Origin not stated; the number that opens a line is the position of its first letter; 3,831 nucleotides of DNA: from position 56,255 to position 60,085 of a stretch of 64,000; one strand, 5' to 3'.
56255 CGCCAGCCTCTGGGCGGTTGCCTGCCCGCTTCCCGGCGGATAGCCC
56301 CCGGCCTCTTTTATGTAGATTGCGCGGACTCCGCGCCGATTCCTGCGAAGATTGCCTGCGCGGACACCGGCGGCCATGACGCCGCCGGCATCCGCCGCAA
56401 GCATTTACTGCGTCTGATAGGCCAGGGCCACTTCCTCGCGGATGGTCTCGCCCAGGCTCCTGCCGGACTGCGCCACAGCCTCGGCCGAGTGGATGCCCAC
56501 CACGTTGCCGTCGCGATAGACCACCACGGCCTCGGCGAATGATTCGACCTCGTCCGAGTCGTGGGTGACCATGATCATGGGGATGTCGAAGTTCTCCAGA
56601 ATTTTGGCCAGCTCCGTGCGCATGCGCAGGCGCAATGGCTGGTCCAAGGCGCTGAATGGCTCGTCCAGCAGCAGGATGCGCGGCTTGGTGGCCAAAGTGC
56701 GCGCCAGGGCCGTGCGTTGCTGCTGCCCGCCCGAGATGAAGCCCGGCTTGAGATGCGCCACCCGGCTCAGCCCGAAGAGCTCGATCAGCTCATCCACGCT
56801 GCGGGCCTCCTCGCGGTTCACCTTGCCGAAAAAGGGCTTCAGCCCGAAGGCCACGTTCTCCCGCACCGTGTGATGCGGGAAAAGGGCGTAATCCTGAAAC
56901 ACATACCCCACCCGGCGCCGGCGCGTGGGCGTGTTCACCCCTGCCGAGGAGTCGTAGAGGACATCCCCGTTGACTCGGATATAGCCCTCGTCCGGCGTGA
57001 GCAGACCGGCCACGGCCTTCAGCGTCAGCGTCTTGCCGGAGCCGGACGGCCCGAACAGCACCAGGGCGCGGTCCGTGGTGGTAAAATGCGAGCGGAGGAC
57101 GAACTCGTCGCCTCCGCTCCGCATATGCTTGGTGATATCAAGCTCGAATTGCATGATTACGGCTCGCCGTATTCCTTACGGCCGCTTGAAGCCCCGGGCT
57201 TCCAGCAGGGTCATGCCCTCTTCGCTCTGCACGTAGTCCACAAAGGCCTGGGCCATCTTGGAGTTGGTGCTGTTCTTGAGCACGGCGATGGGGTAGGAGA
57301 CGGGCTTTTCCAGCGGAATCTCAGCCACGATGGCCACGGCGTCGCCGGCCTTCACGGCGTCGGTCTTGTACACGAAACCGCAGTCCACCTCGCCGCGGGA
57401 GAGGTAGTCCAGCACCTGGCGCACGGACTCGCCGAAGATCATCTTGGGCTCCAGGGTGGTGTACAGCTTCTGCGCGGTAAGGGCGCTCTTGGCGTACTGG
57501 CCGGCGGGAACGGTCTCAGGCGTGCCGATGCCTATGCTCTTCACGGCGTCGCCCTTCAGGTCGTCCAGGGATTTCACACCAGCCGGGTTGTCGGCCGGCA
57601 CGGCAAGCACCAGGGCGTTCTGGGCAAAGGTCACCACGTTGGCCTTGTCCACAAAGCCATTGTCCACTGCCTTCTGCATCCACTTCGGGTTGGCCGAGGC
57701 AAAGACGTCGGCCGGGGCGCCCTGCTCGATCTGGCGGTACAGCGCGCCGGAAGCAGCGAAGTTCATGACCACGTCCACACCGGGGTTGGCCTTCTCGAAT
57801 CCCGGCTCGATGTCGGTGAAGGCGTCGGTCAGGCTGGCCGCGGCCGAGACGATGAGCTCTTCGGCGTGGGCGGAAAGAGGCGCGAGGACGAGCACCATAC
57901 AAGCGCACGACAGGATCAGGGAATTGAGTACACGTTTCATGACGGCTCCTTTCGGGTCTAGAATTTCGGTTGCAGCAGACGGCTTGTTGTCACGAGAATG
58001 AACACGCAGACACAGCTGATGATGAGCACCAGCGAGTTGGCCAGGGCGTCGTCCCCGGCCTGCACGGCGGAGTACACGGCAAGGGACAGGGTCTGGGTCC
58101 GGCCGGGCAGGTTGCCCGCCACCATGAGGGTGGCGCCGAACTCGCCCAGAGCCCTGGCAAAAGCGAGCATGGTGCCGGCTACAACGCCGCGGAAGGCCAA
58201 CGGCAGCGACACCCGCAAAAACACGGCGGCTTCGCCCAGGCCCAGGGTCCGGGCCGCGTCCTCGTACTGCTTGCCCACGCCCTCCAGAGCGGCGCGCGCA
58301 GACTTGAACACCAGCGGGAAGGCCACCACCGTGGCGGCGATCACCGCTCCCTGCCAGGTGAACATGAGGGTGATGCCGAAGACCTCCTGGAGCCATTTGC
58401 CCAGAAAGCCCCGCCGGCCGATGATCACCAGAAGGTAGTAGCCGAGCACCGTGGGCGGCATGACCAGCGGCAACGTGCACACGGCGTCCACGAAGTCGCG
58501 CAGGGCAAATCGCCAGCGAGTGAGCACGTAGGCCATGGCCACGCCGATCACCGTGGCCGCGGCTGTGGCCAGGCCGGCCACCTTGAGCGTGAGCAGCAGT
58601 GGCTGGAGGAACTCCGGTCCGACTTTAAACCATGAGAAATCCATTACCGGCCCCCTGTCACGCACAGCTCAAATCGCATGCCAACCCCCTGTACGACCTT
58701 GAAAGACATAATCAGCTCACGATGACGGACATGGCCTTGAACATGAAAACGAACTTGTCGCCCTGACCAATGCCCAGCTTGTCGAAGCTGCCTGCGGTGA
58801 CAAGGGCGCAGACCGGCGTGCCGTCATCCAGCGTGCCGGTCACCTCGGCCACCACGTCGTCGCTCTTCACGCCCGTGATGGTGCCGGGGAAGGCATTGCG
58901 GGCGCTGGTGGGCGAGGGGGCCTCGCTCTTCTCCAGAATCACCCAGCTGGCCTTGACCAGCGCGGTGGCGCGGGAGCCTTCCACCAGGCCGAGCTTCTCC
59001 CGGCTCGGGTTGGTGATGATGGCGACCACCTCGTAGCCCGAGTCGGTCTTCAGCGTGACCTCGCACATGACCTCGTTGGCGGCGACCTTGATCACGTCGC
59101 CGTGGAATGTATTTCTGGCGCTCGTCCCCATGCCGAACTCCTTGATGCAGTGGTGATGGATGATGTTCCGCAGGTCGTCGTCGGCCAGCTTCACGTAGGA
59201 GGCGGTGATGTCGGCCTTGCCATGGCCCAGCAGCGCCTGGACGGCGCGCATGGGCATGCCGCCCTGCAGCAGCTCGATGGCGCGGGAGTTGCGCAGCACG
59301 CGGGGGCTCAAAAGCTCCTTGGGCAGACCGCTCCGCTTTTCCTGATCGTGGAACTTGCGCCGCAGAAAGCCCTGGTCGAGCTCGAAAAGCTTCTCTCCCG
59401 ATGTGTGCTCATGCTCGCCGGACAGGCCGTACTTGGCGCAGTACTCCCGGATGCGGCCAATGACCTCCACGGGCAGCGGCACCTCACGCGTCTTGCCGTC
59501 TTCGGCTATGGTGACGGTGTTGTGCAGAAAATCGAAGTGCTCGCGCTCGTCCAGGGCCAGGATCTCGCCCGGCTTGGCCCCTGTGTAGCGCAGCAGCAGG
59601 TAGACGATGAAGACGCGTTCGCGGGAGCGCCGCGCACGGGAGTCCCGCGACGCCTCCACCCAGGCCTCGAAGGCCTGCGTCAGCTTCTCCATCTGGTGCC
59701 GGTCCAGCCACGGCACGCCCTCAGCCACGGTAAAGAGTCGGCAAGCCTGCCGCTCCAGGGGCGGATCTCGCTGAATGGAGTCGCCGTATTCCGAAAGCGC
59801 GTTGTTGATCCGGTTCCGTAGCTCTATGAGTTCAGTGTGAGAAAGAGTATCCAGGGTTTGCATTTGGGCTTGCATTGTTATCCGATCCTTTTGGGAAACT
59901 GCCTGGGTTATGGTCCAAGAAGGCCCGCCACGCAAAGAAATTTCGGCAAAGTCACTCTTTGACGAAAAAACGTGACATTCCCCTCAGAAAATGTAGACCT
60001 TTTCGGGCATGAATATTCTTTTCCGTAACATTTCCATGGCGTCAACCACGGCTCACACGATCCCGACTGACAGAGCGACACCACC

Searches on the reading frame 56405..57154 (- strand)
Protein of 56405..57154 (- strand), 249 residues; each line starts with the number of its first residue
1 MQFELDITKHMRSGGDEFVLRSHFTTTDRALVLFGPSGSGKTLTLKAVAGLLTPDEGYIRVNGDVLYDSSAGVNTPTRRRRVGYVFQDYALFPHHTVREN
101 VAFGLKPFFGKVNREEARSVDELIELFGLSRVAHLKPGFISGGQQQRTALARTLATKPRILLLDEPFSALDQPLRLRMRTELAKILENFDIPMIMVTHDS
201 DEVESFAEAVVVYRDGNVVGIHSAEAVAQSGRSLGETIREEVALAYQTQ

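Call 7: search_protein_families(library=pfam, proteins=[window:56405-57154:-])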
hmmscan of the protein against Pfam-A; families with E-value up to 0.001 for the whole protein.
window:56405-57154:- (249 aa): 5 families
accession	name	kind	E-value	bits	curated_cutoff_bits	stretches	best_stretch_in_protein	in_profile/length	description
PF00005.33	ABC_tran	-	1.5e-31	110.2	25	1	29-167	12-136/137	ABC transporter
PF02463.25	SMC_N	-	3.2e-05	23.9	40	1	27-214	23-213/220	RecF/RecN/SMC N terminal domain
PF00004.35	AAA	-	5.5e-05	24.1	21.2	1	32-138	2-38/131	ATPase family associated with various cellular activities (AAA)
PF13304.12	AAA_21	-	5.5e-05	23.8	27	0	32-68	3-26/304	AAA domain, putative AbiEii toxin, Type IV TA system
PF13401.12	AAA_22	-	0.00019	22.2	27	1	27-70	4-33/130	AAA domain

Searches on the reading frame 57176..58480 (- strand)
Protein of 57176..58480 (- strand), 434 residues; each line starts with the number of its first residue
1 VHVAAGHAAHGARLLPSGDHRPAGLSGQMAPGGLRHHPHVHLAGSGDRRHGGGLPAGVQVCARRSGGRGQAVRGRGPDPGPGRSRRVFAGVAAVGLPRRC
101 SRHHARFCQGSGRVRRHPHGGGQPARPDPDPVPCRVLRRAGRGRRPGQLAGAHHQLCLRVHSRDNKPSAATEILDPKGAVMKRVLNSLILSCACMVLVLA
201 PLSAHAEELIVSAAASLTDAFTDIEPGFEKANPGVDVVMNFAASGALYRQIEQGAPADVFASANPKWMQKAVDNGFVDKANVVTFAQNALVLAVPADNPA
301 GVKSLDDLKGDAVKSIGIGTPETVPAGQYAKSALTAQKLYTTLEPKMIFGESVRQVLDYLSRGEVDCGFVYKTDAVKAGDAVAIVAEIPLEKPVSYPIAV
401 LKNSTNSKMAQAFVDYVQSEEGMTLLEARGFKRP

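Call 7: search_protein_families(library=pfam, proteins=[window:57176-58480:-])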
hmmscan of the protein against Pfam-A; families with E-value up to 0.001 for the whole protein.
window:57176-58480:- (434 aa): 4 families
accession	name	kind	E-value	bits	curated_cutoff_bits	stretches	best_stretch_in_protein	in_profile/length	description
PF13531.11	SBP_bac_11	-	2.6e-62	211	25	1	210-432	2-227/227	Bacterial extracellular solute-binding protein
PF01547.30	SBP_bac_1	-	1.1e-25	91.7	26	1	215-423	2-306/307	Bacterial extracellular solute-binding protein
PF12974.12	Phosphonate-bd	-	1.6e-08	34.7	27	1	288-432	85-232/242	ABC transporter, phosphonate, periplasmic substrate-binding protein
PF12849.12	PBP_like_2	-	9.9e-05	22.7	27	0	209-420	12-266/267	PBP superfamily domain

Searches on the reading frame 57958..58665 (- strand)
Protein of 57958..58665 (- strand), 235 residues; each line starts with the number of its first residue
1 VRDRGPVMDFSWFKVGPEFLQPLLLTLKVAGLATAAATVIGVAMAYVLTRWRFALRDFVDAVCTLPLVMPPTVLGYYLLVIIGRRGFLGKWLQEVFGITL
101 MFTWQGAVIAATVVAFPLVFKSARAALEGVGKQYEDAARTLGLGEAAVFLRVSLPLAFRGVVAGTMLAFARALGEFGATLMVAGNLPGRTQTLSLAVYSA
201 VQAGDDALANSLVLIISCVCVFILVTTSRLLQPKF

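Call 7: search_protein_families(library=pfam, proteins=[window:57958-58665:-])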
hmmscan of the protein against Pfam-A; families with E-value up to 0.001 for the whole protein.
window:57958-58665:- (235 aa): 1 family
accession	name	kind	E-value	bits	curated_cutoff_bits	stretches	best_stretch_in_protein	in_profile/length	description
PF00528.27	BPD_transp_1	-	3.8e-17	63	26.4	1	38-225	2-169/184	Binding-protein-dependent transport system inner membrane component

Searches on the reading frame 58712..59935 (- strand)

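Call 7: search_protein_families(library=pfam, proteins=[window:58712-59935:-])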
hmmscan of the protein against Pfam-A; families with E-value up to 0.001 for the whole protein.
window:58712-59935:- (407 aa): 2 families
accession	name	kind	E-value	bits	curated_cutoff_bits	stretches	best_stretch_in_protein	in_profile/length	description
PF03459.23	TOBE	-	9e-31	106.3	22.3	2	343-406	1-64/64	TOBE domain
PF00589.27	Phage_integrase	-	9.5e-13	48.7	27.1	1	76-252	2-170/172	Phage integrase family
